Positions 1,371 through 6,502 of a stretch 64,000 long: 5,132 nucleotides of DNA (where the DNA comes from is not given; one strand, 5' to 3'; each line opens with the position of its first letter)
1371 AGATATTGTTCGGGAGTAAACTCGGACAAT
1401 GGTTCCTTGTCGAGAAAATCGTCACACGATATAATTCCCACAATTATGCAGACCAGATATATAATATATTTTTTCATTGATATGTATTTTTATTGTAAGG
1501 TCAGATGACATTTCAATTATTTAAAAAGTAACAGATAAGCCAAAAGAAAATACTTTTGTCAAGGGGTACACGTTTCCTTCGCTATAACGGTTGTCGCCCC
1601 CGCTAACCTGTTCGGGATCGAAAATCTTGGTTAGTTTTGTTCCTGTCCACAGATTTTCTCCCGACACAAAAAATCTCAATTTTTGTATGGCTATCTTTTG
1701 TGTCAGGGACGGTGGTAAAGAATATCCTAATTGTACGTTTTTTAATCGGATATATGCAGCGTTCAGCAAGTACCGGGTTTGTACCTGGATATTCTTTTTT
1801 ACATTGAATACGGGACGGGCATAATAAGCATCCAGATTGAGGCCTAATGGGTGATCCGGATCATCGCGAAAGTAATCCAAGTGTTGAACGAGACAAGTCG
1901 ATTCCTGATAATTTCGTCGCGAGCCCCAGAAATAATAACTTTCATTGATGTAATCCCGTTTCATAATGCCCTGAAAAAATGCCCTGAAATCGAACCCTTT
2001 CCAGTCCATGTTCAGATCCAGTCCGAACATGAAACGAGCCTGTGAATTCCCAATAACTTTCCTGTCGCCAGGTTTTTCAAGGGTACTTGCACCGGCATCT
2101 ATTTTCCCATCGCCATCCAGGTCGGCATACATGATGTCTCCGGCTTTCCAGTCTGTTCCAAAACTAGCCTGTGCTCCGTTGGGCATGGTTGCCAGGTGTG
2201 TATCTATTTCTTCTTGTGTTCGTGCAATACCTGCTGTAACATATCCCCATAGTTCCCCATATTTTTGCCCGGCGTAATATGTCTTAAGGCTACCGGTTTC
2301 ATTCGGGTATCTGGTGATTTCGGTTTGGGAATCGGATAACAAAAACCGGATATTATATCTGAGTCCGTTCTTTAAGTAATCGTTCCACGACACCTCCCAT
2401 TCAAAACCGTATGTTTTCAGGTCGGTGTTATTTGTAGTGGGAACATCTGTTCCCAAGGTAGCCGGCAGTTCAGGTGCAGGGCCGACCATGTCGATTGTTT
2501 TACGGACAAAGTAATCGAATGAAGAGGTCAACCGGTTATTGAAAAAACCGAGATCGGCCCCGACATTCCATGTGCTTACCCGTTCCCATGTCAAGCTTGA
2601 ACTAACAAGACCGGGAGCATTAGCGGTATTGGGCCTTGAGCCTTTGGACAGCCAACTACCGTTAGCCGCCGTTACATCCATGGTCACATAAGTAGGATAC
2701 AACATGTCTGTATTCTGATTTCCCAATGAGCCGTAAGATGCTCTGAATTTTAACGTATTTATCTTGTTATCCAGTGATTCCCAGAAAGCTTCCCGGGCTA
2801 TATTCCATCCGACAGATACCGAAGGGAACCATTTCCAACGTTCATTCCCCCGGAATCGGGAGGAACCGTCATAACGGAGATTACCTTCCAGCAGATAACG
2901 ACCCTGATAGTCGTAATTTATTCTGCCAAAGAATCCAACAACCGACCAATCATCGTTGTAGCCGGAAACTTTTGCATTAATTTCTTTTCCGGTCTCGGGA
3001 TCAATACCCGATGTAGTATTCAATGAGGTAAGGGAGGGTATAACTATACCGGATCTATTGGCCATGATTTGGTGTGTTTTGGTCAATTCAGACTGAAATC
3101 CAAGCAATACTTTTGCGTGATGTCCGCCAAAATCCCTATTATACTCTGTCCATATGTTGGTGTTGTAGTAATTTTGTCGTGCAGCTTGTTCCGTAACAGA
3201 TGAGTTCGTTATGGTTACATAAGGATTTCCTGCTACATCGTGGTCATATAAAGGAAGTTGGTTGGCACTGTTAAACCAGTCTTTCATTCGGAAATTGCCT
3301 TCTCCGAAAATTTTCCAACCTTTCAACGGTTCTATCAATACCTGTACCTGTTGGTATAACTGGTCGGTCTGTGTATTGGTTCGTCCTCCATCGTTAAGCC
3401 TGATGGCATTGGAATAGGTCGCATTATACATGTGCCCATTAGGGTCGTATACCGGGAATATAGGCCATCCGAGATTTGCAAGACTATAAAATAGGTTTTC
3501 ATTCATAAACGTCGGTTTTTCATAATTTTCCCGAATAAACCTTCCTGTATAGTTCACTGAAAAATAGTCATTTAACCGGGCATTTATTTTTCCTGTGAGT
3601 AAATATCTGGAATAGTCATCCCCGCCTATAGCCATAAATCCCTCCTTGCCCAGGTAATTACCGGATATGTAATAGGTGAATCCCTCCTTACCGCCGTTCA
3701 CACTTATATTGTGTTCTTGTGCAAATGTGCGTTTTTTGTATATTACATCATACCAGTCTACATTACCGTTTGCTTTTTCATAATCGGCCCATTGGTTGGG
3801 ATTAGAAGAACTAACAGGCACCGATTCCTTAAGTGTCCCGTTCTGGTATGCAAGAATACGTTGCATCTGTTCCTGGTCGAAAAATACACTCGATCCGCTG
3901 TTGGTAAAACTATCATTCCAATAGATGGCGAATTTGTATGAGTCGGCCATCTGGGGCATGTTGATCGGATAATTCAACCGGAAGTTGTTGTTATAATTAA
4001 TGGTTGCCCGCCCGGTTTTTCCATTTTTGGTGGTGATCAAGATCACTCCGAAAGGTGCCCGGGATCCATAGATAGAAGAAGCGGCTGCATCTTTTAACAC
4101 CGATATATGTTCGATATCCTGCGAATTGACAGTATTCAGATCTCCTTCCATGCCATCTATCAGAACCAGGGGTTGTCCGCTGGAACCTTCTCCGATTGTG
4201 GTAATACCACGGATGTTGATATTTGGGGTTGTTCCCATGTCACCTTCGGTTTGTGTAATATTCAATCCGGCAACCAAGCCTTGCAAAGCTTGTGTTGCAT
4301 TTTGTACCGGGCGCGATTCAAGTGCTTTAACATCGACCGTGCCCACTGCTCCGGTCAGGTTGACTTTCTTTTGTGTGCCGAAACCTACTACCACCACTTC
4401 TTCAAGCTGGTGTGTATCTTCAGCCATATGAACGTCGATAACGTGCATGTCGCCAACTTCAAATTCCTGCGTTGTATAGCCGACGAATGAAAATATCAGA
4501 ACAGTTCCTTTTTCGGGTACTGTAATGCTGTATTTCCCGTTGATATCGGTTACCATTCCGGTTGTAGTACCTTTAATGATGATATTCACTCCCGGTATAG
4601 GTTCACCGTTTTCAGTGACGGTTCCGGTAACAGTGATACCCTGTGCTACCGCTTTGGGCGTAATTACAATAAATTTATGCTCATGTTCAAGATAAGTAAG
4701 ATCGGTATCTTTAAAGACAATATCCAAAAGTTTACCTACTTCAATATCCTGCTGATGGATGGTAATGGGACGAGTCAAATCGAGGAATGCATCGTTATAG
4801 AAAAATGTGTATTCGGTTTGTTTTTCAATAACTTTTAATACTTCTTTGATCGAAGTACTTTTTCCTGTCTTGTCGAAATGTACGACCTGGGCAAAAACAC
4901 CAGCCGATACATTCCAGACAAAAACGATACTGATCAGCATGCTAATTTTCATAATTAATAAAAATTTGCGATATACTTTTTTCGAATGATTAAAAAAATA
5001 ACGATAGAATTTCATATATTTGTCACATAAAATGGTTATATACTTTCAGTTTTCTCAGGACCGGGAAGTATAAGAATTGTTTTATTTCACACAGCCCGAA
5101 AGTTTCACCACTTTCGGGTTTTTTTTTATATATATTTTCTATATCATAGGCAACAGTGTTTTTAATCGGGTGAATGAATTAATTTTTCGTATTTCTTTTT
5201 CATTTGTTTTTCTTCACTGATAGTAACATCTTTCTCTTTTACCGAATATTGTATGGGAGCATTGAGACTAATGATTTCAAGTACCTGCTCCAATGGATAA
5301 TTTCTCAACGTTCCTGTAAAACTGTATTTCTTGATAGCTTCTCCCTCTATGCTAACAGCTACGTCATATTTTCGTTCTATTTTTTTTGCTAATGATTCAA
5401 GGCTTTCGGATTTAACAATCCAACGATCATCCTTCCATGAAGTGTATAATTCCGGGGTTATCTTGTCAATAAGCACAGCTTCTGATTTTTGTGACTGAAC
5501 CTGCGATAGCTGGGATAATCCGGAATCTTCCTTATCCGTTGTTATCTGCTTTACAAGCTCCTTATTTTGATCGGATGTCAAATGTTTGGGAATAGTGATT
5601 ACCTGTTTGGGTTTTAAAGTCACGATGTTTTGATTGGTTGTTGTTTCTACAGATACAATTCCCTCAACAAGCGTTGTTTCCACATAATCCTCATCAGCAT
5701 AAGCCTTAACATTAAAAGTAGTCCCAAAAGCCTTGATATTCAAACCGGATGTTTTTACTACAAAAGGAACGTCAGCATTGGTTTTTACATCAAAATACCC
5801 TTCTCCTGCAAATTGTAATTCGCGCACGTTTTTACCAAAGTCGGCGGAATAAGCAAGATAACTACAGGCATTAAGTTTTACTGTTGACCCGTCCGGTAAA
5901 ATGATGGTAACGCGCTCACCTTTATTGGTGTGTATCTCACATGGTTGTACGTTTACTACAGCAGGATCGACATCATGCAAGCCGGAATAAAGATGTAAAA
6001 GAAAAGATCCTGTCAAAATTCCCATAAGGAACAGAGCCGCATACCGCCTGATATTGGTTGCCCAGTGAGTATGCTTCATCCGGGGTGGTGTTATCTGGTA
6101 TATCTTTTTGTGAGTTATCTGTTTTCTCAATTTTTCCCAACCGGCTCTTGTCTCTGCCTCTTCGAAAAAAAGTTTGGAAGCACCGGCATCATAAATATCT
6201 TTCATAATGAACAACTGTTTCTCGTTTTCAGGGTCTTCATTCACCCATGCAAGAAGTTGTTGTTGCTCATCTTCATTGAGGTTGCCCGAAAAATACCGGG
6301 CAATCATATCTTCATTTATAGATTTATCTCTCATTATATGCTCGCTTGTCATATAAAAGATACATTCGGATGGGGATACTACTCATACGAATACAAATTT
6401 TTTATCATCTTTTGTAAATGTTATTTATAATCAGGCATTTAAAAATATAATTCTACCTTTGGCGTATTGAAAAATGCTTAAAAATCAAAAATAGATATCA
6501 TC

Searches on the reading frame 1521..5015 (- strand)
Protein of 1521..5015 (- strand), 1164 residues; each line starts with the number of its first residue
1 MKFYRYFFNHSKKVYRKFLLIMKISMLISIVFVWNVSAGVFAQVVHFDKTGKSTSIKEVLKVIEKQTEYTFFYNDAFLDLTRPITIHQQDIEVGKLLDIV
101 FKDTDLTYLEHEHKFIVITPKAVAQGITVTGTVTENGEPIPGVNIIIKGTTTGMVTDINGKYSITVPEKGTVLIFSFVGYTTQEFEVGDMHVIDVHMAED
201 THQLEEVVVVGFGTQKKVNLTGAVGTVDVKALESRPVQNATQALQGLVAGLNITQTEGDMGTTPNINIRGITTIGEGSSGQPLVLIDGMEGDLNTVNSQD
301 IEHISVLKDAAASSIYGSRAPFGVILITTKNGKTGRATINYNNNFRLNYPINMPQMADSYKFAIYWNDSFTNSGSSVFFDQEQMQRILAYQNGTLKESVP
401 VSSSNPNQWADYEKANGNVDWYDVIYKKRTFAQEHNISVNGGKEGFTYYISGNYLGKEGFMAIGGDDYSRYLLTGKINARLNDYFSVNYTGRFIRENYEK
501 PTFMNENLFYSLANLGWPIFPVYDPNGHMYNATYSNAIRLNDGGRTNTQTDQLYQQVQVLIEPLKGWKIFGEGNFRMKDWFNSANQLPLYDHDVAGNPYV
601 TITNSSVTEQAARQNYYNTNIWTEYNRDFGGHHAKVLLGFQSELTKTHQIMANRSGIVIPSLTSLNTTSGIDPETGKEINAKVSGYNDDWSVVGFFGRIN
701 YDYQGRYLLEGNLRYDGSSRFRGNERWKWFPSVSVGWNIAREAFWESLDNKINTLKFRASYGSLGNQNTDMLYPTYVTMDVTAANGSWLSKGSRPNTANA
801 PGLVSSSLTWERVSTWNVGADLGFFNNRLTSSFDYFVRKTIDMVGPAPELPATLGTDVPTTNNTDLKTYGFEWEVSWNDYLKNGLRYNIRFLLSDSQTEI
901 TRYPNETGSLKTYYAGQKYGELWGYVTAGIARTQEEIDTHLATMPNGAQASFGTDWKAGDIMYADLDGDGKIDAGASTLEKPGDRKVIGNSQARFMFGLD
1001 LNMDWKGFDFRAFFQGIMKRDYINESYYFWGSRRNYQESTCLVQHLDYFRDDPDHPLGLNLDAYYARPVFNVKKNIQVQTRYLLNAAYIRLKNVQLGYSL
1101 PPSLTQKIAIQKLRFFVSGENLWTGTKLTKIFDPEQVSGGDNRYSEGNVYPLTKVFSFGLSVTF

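Call 76: search_protein_families(library=pfam, proteins=[window:1521-5015:-], max_evalue=0.00001)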
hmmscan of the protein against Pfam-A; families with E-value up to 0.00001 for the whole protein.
window:1521-5015:- (1164 aa): 4 families
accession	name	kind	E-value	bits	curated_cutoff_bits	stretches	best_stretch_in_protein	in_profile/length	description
PF13715.12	CarbopepD_reg_2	-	2e-20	73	32.2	1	129-209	1-88/88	CarboxypepD_reg-like domain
PF07715.20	Plug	-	1.3e-18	67.9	23.9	1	217-324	2-107/107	TonB-dependent Receptor Plug Domain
PF00593.30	TonB_dep_Rec_b-barrel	-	5.9e-13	49.9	27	1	515-924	19-385/436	TonB dependent receptor-like, beta-barrel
PF13620.12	CarboxypepD_reg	-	1.1e-10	42.1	32.3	1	128-186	1-65/82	Carboxypeptidase regulatory-like domain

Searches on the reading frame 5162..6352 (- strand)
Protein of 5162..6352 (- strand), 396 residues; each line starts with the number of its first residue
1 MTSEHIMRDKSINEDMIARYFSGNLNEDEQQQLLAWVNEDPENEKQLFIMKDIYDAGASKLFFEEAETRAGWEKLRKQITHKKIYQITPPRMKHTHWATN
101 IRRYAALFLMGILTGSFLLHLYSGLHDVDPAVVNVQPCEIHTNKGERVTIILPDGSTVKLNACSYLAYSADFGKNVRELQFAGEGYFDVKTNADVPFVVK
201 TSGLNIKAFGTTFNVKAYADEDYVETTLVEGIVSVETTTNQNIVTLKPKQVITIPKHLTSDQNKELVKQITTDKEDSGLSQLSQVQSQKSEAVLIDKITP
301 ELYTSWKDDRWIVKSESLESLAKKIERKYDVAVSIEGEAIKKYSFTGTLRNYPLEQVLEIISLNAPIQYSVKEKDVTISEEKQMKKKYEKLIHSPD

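Call 76: search_protein_families(library=pfam, proteins=[window:5162-6352:-], max_evalue=0.00001)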
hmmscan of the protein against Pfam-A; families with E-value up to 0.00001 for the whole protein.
window:5162-6352:- (396 aa): 2 families
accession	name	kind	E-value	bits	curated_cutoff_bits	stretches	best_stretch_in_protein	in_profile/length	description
PF16344.10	FecR_C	-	5.9e-18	65.1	24.4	1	312-378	3-70/70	FecR, C-terminal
PF04773.18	FecR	-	4e-15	56.5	24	1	140-233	3-96/97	FecR protein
